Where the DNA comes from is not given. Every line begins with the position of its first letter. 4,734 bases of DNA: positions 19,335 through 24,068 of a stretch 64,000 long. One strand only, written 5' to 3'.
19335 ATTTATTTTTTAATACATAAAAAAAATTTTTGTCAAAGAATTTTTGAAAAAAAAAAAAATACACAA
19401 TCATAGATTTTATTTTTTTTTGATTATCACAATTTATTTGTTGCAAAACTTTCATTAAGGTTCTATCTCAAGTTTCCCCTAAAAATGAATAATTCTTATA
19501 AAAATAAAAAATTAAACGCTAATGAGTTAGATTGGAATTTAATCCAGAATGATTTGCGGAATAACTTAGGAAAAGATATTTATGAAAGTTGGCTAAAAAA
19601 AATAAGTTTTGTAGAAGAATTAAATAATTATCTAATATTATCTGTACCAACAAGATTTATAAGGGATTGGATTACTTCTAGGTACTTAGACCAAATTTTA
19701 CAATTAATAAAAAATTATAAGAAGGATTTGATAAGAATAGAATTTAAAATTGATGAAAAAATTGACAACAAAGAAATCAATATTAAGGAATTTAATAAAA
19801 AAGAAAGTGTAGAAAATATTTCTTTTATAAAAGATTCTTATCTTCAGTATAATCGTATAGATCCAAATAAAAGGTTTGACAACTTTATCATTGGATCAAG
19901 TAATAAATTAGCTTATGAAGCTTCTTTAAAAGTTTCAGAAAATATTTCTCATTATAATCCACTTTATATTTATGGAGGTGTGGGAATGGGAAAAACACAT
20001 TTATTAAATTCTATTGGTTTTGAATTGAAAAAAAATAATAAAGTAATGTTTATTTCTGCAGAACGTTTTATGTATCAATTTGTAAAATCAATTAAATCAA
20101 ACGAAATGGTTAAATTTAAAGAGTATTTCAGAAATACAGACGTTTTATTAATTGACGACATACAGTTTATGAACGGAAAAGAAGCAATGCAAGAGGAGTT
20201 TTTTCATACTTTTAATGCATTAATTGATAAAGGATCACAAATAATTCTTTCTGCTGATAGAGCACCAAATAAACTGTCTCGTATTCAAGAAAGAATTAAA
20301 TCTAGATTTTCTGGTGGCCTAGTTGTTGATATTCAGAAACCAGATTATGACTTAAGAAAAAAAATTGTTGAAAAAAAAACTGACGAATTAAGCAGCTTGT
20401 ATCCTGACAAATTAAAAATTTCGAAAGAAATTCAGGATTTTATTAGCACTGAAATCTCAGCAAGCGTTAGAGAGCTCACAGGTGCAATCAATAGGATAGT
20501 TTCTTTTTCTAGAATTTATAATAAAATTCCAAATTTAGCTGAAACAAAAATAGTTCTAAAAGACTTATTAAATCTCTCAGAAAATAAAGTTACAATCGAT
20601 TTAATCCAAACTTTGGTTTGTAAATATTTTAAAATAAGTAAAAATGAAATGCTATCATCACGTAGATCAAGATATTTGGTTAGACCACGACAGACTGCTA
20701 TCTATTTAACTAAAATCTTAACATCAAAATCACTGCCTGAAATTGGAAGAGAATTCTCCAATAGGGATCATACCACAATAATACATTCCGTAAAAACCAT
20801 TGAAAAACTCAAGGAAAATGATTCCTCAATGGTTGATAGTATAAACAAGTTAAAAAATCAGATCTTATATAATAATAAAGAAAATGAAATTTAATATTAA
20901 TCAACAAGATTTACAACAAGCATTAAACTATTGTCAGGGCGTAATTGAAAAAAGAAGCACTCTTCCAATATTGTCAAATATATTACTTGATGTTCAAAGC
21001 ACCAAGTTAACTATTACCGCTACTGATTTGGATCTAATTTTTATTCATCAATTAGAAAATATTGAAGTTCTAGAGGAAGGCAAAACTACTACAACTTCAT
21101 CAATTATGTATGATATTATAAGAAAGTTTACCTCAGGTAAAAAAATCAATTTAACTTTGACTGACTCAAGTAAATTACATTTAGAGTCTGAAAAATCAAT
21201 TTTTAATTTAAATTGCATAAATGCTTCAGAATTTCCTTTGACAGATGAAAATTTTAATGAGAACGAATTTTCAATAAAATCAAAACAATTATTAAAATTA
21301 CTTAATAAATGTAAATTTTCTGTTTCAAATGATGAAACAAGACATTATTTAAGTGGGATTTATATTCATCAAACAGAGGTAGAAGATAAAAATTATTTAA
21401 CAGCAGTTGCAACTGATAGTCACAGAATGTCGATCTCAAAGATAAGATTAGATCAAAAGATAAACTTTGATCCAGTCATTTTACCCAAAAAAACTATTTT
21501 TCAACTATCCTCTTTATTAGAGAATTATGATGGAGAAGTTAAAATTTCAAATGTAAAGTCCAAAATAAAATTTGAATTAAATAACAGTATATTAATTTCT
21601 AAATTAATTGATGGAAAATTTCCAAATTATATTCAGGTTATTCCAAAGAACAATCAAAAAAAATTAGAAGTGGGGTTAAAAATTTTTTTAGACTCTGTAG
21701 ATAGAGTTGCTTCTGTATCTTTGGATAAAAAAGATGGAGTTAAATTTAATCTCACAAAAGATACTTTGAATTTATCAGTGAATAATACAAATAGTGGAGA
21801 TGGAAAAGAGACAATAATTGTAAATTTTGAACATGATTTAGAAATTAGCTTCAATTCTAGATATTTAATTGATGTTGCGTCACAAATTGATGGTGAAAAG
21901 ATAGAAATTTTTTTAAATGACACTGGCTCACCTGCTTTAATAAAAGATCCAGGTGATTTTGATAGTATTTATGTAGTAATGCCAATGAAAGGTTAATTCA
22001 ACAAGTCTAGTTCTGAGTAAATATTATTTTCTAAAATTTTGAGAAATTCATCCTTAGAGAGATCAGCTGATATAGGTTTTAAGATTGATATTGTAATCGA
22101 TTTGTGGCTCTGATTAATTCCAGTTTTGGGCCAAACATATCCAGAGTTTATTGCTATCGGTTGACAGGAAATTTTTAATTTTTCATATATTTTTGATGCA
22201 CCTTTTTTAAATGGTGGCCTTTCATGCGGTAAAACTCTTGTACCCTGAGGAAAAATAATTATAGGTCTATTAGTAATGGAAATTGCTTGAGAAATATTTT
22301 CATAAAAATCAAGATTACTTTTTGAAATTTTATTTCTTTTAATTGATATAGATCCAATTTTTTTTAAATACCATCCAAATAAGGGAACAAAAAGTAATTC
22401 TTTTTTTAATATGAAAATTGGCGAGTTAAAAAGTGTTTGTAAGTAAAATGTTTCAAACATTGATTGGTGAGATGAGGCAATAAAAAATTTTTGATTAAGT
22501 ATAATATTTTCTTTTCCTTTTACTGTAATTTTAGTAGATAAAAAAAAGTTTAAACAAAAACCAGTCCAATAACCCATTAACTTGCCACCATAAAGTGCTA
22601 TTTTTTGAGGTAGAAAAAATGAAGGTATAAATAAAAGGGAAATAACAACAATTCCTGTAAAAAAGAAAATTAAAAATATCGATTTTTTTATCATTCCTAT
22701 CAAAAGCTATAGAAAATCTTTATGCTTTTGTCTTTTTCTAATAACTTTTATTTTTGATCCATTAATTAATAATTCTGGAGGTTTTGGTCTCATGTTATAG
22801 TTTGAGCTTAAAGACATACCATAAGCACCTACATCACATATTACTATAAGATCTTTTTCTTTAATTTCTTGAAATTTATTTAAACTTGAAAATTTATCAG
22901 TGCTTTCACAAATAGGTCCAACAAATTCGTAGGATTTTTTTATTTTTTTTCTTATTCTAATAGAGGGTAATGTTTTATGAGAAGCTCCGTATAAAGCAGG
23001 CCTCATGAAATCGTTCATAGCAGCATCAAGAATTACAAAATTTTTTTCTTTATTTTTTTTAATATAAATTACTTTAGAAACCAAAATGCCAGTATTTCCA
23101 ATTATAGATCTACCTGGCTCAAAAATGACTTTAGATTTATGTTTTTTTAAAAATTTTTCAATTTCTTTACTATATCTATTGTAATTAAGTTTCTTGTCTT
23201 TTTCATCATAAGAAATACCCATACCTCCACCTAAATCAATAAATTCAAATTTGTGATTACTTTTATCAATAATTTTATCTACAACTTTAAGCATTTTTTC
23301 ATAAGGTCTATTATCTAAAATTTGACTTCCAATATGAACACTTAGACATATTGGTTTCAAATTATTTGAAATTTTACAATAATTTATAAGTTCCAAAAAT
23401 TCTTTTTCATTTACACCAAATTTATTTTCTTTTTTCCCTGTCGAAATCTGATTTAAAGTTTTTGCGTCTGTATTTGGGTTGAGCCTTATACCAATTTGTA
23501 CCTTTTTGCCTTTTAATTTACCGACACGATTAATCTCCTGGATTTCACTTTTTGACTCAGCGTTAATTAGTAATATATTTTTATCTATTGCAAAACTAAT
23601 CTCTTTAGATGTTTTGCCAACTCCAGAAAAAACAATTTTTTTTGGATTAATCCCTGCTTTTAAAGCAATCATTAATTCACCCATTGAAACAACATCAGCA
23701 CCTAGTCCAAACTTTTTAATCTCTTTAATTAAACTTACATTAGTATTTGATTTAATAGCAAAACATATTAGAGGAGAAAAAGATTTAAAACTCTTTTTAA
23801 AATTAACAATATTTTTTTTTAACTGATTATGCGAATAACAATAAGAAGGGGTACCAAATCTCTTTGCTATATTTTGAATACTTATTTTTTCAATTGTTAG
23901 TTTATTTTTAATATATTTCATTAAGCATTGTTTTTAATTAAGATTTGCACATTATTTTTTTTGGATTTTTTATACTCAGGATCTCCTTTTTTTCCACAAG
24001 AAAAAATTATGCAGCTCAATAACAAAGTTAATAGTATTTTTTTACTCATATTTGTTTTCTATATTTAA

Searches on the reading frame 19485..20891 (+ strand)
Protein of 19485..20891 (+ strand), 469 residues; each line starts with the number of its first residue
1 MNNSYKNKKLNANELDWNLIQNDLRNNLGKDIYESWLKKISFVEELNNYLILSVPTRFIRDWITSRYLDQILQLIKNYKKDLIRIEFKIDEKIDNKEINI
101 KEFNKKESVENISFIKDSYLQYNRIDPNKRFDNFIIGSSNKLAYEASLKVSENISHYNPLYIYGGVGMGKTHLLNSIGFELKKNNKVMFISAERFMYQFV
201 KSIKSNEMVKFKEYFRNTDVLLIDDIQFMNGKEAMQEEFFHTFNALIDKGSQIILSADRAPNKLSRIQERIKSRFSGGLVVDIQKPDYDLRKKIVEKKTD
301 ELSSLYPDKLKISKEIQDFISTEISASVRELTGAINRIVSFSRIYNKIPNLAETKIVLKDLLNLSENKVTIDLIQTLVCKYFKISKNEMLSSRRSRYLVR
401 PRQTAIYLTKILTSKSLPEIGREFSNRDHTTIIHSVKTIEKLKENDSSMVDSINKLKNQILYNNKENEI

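Call 52: search_protein_families(library=pfam, proteins=[window:19485-20891:+], max_evalue=0.00001)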
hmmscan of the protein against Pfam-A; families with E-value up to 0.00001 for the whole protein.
window:19485-20891:+ (469 aa): 5 families
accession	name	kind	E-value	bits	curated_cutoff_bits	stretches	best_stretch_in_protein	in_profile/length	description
PF00308.24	Bac_DnaA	-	2.5e-62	210.3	23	1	127-282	3-162/162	Bacterial DnaA ATPAse domain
PF08299.17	Bac_DnaA_C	-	2.9e-26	91.7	31.5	1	371-439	1-69/69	Bacterial dnaA protein helix-turn-helix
PF11638.13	DnaA_N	-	2.7e-17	62.7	24.6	1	17-76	4-64/65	DnaA N-terminal domain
PF01695.23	IstB_IS21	-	6e-09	36.2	24.1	1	154-256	89-192/238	IstB-like ATP binding protein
PF00004.35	AAA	-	2.4e-06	28.5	21.2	1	161-264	2-114/131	ATPase family associated with various cellular activities (AAA)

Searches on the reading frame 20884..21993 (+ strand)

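Call 52: search_protein_families(library=pfam, proteins=[window:20884-21993:+], max_evalue=0.00001)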
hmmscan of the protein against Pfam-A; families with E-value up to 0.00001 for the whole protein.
window:20884-21993:+ (370 aa): 3 families
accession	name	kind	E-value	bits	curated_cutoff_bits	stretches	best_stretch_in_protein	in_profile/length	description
PF00712.24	DNA_pol3_beta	-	3.2e-31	108.4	24.4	1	1-120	1-119/120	DNA polymerase III beta subunit, N-terminal domain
PF02767.21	DNA_pol3_beta_2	-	4.8e-30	104.7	27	1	131-248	2-116/116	DNA polymerase III beta subunit, central domain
PF02768.20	DNA_pol3_beta_3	-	1.1e-29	103.1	27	1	251-368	2-120/121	DNA polymerase III beta subunit, C-terminal domain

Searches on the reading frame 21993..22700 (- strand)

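Call 52: search_protein_families(library=pfam, proteins=[window:21993-22700:-], max_evalue=0.00001)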
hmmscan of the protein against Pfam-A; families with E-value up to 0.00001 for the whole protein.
window:21993-22700:- (235 aa): 1 family
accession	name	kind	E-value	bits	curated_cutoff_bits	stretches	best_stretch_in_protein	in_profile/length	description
PF01553.26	Acyltransferase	-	1e-20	74.3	23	1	57-184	1-131/132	Acyltransferase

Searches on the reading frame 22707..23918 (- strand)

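Call 52: search_protein_families(library=pfam, proteins=[window:22707-23918:-], max_evalue=0.00001)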
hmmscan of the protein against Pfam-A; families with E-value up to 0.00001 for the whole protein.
window:22707-23918:- (403 aa): 2 families
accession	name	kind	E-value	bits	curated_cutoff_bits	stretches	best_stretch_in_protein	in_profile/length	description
PF02784.22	Orn_Arg_deC_N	-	3.7e-47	161.2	23.4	1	32-273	3-246/247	Pyridoxal-dependent decarboxylase, pyridoxal binding domain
PF00278.28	Orn_DAP_Arg_deC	-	2.3e-22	79.5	23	1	136-364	5-95/95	Pyridoxal-dependent decarboxylase, C-terminal sheet domain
